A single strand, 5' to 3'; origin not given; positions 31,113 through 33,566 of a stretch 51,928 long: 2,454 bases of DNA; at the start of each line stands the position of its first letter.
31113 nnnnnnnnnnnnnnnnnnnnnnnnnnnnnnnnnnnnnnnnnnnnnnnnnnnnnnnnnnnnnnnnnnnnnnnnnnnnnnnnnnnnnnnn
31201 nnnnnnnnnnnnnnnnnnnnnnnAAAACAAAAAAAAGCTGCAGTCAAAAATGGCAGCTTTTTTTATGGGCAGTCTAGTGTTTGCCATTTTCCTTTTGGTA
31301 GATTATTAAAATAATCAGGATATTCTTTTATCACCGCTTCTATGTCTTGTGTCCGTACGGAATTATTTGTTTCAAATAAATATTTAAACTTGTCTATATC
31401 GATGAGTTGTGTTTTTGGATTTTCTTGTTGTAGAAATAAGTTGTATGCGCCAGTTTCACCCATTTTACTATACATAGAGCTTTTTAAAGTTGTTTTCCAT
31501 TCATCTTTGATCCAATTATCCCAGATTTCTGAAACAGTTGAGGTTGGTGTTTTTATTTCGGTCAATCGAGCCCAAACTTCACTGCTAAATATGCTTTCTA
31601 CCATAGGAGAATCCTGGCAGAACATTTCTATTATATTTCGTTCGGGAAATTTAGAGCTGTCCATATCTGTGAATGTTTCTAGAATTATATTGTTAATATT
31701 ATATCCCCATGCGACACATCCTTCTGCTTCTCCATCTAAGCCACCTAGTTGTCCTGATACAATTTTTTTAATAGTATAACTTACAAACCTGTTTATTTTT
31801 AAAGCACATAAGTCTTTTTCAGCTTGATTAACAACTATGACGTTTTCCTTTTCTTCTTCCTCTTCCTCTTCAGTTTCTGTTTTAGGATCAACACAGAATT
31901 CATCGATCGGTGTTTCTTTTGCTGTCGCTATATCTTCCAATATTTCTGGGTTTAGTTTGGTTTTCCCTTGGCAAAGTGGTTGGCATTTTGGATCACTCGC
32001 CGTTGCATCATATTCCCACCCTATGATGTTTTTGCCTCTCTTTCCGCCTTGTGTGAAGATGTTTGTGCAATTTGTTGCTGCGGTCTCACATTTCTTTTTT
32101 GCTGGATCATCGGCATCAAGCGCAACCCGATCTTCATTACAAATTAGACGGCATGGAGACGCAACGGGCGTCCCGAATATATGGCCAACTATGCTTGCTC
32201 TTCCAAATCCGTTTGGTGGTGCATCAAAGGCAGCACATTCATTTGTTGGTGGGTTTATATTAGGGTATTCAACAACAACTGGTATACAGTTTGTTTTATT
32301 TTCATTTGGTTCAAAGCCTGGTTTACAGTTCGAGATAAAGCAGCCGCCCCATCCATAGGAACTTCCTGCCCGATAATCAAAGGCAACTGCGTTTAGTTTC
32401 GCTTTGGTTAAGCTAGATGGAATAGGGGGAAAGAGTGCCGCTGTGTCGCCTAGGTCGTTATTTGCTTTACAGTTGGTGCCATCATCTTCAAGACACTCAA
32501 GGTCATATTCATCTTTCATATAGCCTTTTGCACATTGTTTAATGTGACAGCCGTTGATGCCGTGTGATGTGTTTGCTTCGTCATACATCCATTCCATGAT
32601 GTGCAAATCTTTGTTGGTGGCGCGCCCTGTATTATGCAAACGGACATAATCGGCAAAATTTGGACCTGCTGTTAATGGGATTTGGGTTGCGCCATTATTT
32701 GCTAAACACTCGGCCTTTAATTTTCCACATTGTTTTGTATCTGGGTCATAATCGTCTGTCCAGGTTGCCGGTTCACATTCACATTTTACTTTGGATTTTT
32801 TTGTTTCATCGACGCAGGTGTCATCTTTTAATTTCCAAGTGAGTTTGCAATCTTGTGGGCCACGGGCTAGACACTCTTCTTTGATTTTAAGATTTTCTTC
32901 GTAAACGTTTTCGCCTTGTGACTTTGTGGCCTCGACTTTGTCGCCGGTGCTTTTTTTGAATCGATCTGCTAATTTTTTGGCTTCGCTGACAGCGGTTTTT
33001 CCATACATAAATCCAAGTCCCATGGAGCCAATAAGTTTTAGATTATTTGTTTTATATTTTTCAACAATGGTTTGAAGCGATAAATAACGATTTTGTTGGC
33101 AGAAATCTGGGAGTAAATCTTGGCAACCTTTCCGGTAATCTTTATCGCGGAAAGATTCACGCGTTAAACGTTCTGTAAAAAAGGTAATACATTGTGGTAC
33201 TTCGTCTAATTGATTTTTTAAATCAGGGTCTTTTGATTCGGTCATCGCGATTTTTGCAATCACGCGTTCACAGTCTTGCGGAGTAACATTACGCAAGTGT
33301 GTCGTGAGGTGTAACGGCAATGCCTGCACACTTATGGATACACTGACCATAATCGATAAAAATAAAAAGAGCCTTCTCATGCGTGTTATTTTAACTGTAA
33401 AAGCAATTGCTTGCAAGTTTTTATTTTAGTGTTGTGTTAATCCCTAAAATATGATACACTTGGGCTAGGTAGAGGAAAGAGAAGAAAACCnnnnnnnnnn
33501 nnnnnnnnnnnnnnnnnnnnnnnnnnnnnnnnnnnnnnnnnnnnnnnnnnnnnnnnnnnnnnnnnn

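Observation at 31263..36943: Divergent three-gene island encoding cysteine-rich secreted/envelope proteins of no recognisable family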

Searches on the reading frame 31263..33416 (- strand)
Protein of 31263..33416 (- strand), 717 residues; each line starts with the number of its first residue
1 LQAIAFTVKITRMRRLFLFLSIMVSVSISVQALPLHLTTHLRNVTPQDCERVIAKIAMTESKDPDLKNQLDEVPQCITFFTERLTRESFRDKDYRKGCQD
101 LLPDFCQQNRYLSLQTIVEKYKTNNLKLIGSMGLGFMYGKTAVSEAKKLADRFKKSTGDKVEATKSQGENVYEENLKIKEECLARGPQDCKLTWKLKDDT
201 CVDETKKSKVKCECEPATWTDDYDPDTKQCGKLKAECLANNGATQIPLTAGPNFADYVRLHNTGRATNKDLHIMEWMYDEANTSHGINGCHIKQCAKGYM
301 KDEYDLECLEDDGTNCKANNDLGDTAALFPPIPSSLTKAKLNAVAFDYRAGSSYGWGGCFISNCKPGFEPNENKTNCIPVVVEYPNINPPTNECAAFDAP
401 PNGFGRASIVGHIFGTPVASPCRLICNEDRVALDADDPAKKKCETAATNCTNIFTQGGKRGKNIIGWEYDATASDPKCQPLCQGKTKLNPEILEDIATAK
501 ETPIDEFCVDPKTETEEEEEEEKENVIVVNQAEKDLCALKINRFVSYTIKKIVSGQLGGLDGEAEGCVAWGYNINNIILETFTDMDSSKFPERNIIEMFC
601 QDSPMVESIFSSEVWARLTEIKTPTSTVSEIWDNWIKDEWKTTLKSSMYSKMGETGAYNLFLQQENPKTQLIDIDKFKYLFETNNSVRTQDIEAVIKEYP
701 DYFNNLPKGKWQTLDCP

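Call 3: search_protein_families(library=pfam, proteins=[window:31263-33416:-], max_evalue=1)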
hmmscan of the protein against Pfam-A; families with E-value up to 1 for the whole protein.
window:31263-33416:- (717 aa): 4 families
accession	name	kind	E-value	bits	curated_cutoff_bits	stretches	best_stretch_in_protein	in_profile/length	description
PF21671.2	CPL1-like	-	0.045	14.3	27.4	1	357-378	39-60/60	Protein CPL1-like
PF20555.3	DUF6767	-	0.1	12.8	27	0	184-202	23-41/57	Domain of unknown function (DUF6767)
PF05378.19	Hydant_A_N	-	0.18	11.9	25.2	1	622-690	33-100/176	Hydantoinase/oxoprolinase N-terminal region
PF12662.13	cEGF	-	0.61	10.4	26.6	1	364-380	6-22/24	Complement Clr-like EGF-like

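Call 4: search_protein_families(library=ncbifam, proteins=[window:31263-33416:-], max_evalue=1)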
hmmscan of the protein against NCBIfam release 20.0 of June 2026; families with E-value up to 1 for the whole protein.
window:31263-33416:- (717 aa): 1 family
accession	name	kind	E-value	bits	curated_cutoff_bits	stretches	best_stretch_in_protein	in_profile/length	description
NF045781.1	Spaf1101_AAA_ATP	equivalog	0.19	10.1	475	1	491-698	512-708/836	Spaf_1101 family AAA-like ATPase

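Call 9: find_homologous_proteins(query=window:31263-33416:-)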
Query window:31263-33416:- (717 aa): 6 proteins with E <= 0.001 among 7023 candidates.
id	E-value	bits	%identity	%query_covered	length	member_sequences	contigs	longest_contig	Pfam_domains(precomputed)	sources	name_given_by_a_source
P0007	0.0e+0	1661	100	98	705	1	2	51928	-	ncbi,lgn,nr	ncbi:MAG: hypothetical protein JW812_01995 [Alphaproteobacteria bacterium]|nr:hypothetical protein [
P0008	7.0e-133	463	60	50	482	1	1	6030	-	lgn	-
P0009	8.0e-98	347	40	70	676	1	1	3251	-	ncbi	-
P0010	5.3e-95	337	41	65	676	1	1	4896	-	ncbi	-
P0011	1.2e-77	280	46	41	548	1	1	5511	-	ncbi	ncbi:MAG: hypothetical protein ACTSXL_00140 [Alphaproteobacteria bacterium]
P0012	3.0e-68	249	45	43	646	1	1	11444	-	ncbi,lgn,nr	ncbi:MAG: hypothetical protein JXR30_00895 [Alphaproteobacteria bacterium]|nr:hypothetical protein [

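Call 21: find_encoding_contigs(protein=P0012, flank=10000)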
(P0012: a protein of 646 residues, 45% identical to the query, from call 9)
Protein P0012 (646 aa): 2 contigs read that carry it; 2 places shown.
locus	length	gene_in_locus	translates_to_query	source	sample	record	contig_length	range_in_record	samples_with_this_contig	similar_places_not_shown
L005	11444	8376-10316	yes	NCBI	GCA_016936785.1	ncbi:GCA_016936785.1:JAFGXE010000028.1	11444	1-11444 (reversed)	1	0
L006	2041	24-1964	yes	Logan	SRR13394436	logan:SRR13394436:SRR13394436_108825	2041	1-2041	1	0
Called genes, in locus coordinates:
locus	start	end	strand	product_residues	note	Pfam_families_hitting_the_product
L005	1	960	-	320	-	PF00437:T2SSE, PF12775:AAA_7 (faint)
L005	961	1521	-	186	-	PF13584:BatD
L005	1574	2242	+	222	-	-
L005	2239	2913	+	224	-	PF02390:Methyltransf_4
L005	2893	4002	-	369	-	PF13579:Glyco_trans_4_4, PF13439:Glyco_transf_4, PF00534:Glycos_transf_1, PF13692:Glyco_trans_1_4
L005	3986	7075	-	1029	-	PF00133:tRNA-synt_1, PF09334:tRNA-synt_1g (weak), PF08264:Anticodon_1, PF19302:DUF5915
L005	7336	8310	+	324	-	-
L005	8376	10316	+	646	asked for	-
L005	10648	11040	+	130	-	-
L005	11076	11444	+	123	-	?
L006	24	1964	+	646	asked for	-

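Call 22: find_encoding_contigs(protein=P0011, flank=10000)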
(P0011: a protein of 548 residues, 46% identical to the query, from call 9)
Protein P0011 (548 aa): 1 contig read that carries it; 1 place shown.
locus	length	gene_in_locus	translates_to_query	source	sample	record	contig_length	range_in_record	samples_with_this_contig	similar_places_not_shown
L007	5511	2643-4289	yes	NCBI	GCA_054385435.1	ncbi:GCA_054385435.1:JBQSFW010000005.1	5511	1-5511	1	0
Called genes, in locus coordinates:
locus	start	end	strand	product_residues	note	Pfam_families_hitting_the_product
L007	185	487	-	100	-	-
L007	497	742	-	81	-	PF10073:GapR_DNA-bd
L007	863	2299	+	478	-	PF00224:PK, PF02887:PK_C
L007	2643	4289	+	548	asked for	-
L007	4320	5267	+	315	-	-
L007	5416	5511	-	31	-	?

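Call 47: search_solved_structures(query=A3, max_evalue=10)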
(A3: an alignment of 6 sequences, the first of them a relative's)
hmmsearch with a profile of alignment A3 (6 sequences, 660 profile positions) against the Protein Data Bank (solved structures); distinct sequences matched with E-value up to 10: 1.
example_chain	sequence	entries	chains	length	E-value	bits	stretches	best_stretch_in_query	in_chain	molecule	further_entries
6har_E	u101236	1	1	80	0.98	11.3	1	429-483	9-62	Amyloid-beta A4 protein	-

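Call 57: search_protein_families(library=pfam, proteins=[P0009, P0012, P0011, P0008], max_evalue=0.1)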
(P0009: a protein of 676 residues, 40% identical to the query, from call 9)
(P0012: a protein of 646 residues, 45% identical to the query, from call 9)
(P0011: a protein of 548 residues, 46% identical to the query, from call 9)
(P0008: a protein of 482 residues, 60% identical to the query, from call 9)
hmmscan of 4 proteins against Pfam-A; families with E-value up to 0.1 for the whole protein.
P0009 (676 aa): 0 families

P0012 (646 aa): 0 families

P0011 (548 aa): 1 family
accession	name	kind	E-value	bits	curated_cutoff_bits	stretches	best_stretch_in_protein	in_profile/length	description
PF06437.16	ISN1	-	0.094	12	25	0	30-85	60-116/407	IMP-specific 5'-nucleotidase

P0008 (482 aa): 1 family
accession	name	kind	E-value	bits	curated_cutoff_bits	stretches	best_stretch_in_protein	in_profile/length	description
PF07733.18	DNA_pol3_alpha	-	0.015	15.3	23.9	1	81-154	107-182/260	Bacterial DNA polymerase III alpha NTPase domain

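Call 64: find_encoding_contigs(protein=P0009, flank=10000)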
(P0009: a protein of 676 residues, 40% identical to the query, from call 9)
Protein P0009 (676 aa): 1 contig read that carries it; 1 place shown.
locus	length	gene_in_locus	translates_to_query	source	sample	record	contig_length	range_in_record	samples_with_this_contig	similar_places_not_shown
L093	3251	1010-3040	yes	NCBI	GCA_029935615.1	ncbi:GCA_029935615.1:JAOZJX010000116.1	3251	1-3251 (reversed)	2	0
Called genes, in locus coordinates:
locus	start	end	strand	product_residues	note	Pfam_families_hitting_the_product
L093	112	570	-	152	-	PF00075:RNase_H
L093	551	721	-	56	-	-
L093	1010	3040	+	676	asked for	-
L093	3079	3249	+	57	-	?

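Call 65: find_encoding_contigs(protein=P0010, flank=10000)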
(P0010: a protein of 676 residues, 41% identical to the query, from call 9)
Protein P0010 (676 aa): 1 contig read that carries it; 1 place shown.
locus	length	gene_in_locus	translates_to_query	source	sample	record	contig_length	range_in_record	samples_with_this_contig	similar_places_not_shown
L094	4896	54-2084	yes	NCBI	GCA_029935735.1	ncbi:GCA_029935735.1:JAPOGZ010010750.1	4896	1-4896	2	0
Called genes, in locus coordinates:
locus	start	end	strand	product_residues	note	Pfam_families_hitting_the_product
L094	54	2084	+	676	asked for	-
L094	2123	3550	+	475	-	PF19295:SufBD_N, PF01458:SUFBD_core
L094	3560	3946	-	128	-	-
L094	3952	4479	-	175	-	-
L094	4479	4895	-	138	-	?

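Call 72: find_related_loci(query=A3, collection=metagenome_contigs, flank=10000)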
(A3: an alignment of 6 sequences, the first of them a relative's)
Query A3 (705 aa) in metagenome_contigs; peptide patterns used: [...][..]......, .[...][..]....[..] (x = any residue, [..] = any of these).
283 stretches matched a pattern, but none encodes a relative of the query by tblastn (E <= 1e-3).

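Call 94: find_related_loci(query=A3, collection=viral_contigs, flank=5000)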
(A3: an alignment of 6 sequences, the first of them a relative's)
Query A3 (705 aa) in viral_contigs; peptide patterns used: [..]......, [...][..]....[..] (x = any residue, [..] = any of these).
119 stretches matched a pattern, but none encodes a relative of the query by tblastn (E <= 1e-3).
